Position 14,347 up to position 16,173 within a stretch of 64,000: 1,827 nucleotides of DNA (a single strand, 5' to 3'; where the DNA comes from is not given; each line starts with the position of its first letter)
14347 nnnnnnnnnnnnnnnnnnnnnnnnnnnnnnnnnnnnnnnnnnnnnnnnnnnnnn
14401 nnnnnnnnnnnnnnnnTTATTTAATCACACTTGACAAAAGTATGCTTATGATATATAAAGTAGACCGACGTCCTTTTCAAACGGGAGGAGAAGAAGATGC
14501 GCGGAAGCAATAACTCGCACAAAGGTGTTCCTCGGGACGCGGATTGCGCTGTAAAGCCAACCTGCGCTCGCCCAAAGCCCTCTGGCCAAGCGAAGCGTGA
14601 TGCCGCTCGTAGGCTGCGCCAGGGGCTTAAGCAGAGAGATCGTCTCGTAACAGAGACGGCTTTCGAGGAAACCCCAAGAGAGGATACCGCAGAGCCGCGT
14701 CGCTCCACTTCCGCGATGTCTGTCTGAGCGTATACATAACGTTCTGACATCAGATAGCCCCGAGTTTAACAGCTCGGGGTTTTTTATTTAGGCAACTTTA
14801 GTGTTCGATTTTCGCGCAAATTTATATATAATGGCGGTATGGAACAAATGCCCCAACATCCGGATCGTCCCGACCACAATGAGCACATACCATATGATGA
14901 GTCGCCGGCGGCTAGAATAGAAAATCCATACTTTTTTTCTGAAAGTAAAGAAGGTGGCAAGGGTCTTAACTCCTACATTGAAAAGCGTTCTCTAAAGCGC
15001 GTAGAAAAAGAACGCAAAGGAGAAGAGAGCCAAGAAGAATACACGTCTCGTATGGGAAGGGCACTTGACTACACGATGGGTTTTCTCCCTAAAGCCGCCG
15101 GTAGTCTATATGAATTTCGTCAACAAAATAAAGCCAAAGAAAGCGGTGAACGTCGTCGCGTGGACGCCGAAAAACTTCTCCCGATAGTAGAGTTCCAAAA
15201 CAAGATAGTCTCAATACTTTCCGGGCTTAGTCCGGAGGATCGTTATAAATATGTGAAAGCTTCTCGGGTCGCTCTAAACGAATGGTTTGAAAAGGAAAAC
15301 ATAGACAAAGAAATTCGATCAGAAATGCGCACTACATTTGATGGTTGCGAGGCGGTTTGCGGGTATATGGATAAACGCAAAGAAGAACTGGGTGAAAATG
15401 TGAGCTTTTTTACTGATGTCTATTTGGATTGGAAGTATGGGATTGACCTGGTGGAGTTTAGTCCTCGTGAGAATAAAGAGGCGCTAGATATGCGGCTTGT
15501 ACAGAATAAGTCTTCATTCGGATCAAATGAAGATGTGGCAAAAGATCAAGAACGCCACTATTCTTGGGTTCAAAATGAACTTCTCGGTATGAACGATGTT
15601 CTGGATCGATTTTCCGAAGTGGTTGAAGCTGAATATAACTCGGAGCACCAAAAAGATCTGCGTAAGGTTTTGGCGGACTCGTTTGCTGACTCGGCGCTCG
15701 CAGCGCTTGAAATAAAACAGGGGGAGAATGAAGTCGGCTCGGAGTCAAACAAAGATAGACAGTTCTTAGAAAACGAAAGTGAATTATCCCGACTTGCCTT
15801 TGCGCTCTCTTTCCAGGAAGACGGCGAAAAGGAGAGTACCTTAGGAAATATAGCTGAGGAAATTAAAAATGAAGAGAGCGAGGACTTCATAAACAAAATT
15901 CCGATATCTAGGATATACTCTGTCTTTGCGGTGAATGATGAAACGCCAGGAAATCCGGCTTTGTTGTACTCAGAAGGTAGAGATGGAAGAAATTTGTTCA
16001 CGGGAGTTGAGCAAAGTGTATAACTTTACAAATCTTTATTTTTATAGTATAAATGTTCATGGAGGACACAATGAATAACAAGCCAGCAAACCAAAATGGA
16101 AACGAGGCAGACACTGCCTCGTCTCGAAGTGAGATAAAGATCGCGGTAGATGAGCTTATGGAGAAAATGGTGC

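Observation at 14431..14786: Autonomous ~320-nt GC-rich transcription unit of unknown identity (ncRNA or small Arg-rich protein)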

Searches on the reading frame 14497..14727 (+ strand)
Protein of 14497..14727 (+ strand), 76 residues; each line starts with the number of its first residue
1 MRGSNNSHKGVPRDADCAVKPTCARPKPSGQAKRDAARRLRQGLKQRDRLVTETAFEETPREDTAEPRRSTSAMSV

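Call 10: search_protein_families(library=pfam, proteins=[window:14497-14727:+], max_evalue=0.1)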
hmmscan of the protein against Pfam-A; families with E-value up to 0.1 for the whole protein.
window:14497-14727:+ (76 aa): 0 families

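Call 15: find_homologous_proteins(query=window:14497-14727:+, max_evalue=0.01)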
Query window:14497-14727:+ (76 aa): 1 proteins with E <= 0.01 among 2 candidates.
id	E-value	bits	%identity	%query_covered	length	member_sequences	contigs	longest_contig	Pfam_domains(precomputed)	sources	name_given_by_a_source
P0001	7.6e-42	158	100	100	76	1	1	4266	-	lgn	-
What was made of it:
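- Tried and rejected: The word-index search found only the ORF itself (call 15).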

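Call 31: search_protein_representatives(protein=window:14497-14727:+)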
Query: 76 residues. Proteins with E-value up to 0.001 (for the whole library): 2; up to 1e-10: 1; up to 1e-30: 1. The best 2 are listed.
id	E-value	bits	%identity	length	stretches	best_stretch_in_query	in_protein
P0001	2.4e-42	157.6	100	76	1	1-76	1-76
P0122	1.1e-07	48.1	32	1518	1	39-75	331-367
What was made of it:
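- Searched alone, it finds no homologue (calls 15, 31).
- Tried and rejected: Full phmmer against 1.84 billion representatives found only the ORF itself plus a compositional hit to a 1518-aa protein (call 31).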

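Call 37: find_homologous_proteins(query=A3, max_evalue=0.001)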
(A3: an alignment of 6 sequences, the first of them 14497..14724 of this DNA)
Query A3 (6 sequences) (76 aa, profile of the alignment): 5 proteins with E <= 0.001 among 478 candidates.
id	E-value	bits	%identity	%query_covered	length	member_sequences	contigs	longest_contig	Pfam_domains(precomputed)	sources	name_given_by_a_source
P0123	3.7e-35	138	33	47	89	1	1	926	-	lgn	-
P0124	7.1e-27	112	31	68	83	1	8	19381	-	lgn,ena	-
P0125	7.5e-27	111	-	-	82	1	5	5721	-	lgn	-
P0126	2.6e-22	97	-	-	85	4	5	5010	-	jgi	jgi:hypothetical protein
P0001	1.5e-19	88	100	100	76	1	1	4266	-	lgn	-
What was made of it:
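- On Protein-coding gene (new small-protein family of the Campbellbacteria-like clade): The family profile retrieves P0001 at 1.5e-19 in the large database, but there the window sequence was part of the query (call 37).
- The family comprises only 5 clusters among 5.8 billion proteins (call 37) and has no functional annotation.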

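Call 43: search_protein_families(library=pfam, alignment_id=A3, max_evalue=1)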
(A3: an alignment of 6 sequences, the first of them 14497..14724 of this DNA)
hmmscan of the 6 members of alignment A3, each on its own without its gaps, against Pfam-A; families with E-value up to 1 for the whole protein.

A. member 1, window:14497-14724:+ (76 aa): 0 families

B. families by the number of members that match (of 6 scanned): 0 families

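Call 44: search_protein_families(library=ncbifam, alignment_id=A3, max_evalue=1)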
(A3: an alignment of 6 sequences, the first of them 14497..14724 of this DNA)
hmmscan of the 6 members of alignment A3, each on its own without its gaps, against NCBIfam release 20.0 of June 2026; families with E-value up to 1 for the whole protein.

A. member 1, window:14497-14724:+ (76 aa): 0 families

B. families by the number of members that match (of 6 scanned): 1 family
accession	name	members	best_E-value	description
NF050174.1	SMc00767_fam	1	0.13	SMc00767 family acetate metabolism repressor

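Call 45: search_solved_structures(query=A3, max_evalue=1)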
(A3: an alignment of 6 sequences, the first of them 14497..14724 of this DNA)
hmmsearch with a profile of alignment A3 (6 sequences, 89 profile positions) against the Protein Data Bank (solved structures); distinct sequences matched with E-value up to 1: 0.

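Call 50: predict_structure(alignment_id=A5)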
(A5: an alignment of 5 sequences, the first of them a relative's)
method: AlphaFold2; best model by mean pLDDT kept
length: 76 residues; sequences in the alignment: 5
mean_pLDDT: 63.9   pTM: 0.33
mean pLDDT of the five models: 63.9, 60.5, 59.2, 58.9, 56.3
residues with pLDDT >= 90: 9; 70-90: 18; 50-70: 27; < 50: 22
segments of 3 or more residues with pLDDT < 50: 1-6, 65-76
pLDDT, mean of each block of 10 residues (from residue 1): 48 53 71 89 87 63 48 45
secondary structure, 60 per line:
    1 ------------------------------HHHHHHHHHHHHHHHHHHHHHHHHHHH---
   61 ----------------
elements in order: H31-57
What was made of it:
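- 14497..14727 (+): Coding sequence of a 76-aa basic protein: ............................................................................. AlphaFold2 predicts a helix at residues 31-57 (pLDDT about 88) with the rest disordered (call 50).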

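Call 65: search_protein_families(library=padloc, proteins=[window:14497-14727:+], max_evalue=0.1)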
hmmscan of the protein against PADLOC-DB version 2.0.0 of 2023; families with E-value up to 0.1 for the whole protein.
window:14497-14727:+ (76 aa): 0 families

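Call 66: search_protein_families(library=phrogs, proteins=[window:14497-14727:+], max_evalue=0.1)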
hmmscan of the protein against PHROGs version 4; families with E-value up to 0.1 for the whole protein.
window:14497-14727:+ (76 aa): 0 families
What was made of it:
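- Tried and rejected: Pfam, NCBIfam, PADLOC, PHROGs and PDB sequence searches found nothing (calls 10, 43-45, 65, 66).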

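Call 78: predict_structure(alignment_id=A7)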
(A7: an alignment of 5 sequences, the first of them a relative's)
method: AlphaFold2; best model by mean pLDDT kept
length: 83 residues; sequences in the alignment: 5
mean_pLDDT: 71.1   pTM: 0.38
mean pLDDT of the five models: 71.1, 65.7, 62.0, 61.1, 58.8
residues with pLDDT >= 90: 0; 70-90: 47; 50-70: 36; < 50: 0
segments of 3 or more residues with pLDDT < 50: none
pLDDT, mean of each block of 10 residues (from residue 1): 73 78 79 85 78 56 60 64 57
secondary structure, 60 per line:
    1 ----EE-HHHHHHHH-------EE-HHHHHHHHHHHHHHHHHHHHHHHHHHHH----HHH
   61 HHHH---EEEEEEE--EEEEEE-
elements in order: H8-15 H26-53 H58-64 E68-74 E77-82
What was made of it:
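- Tried and rejected: The AlphaFold2 models give only a helix (call 50), or a helix plus a beta-hairpin at pLDDT 71 (call 78).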

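Call 80: fold_search(model_id=the predicted structure, library=pdb)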
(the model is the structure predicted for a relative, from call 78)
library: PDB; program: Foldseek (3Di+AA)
matches with E <= 10: 12; with E <= 0.001: 0
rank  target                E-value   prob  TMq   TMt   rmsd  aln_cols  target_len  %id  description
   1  6p7e_B                5.0e+00  0.10  0.28  0.05   4.7        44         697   25  Structure of T7 DNA Polymerase Bound to a Primer/Template DNA and a Peptide that Mimics the C-terminal Tail of the Pri (released 2020-03-04)
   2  7xi6_A                5.8e+00  0.06  0.17  0.23   5.5        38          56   16  Crystal structure of C56 from pSSVi (released 2023-04-19)
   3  6n7w_H                6.6e+00  0.07  0.24  0.05   5.2        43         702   26  Structure of bacteriophage T7 leading-strand DNA polymerase (D5A/E7A)/Trx in complex with a DNA fork and incoming dTTP (released 2019-03-06)
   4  3m92_B                7.1e+00  0.08  0.21  0.21   5.9        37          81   19  The structure of yciN, an unchracterized protein from Shigella flexneri. (released 2010-05-19)
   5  5ikn_B                7.6e+00  0.08  0.27  0.05   5.0        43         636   26  Crystal Structure of the T7 Replisome in the Absence of DNA (released 2016-12-07)
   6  2ajq_F                7.6e+00  0.08  0.26  0.05   5.8        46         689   26  Structure of replicative DNA polymerase provides insigts into the mechanisms for processivity, frameshifting and editi (released 2006-09-26)
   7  2k1b_MODEL_1_A        8.7e+00  0.15  0.20  0.30   1.1        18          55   28  Solution NMR structure of the chromo domain of the chromobox protein homolog 7 (released 2008-03-11)
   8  7vyw_A                9.3e+00  0.13  0.20  0.34   1.3        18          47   28  Crystal structure of the chromodomain of Arabidopsis LHP1 in complex with methylated histone H3K9 peptide (released 2022-02-02)
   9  6p7e_A                9.3e+00  0.06  0.28  0.05   4.7        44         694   25  Structure of T7 DNA Polymerase Bound to a Primer/Template DNA and a Peptide that Mimics the C-terminal Tail of the Pri (released 2020-03-04)
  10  9qh7_E                9.3e+00  0.06  0.16  0.06   3.9        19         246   21  NorQ in complex with NorD VWA domain steep staircase subset 1 from Paracoccus denitrificans (released 2026-03-25)
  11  6i7d_D                9.3e+00  0.06  0.18  0.03   3.7        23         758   22  Plasmodium falciparum Myosin A, post-rigor and rigor-like states (released 2019-08-07)
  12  1rss                  9.3e+00  0.04  0.26  0.16  11.5        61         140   20  RIBOSOMAL PROTEIN S7 FROM THERMUS THERMOPHILUS (released 1998-02-11)
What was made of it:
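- On Known protein families (Pfam, NCBIfam, PHROGs, PADLOC, PDB): Calls 10, 43, 44, 45, 65, 66 and 80 gave no significant match.
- Tried and rejected: Foldseek against PDB gave nothing below E = 5 (call 80).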

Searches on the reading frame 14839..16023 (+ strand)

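Call 10: search_protein_families(library=pfam, proteins=[window:14839-16023:+], max_evalue=0.1)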
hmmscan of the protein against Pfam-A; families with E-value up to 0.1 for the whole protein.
window:14839-16023:+ (394 aa): 0 families

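Call 65: search_protein_families(library=padloc, proteins=[window:14839-16023:+], max_evalue=0.1)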
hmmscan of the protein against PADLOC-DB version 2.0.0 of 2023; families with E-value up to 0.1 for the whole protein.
window:14839-16023:+ (394 aa): 0 families

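Call 66: search_protein_families(library=phrogs, proteins=[window:14839-16023:+], max_evalue=0.1)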
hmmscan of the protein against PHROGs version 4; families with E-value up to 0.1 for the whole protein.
window:14839-16023:+ (394 aa): 1 family
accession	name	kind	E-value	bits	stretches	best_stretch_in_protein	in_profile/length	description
phrog_29602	-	unknown function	0.091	13.8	0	228-253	22-47/61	-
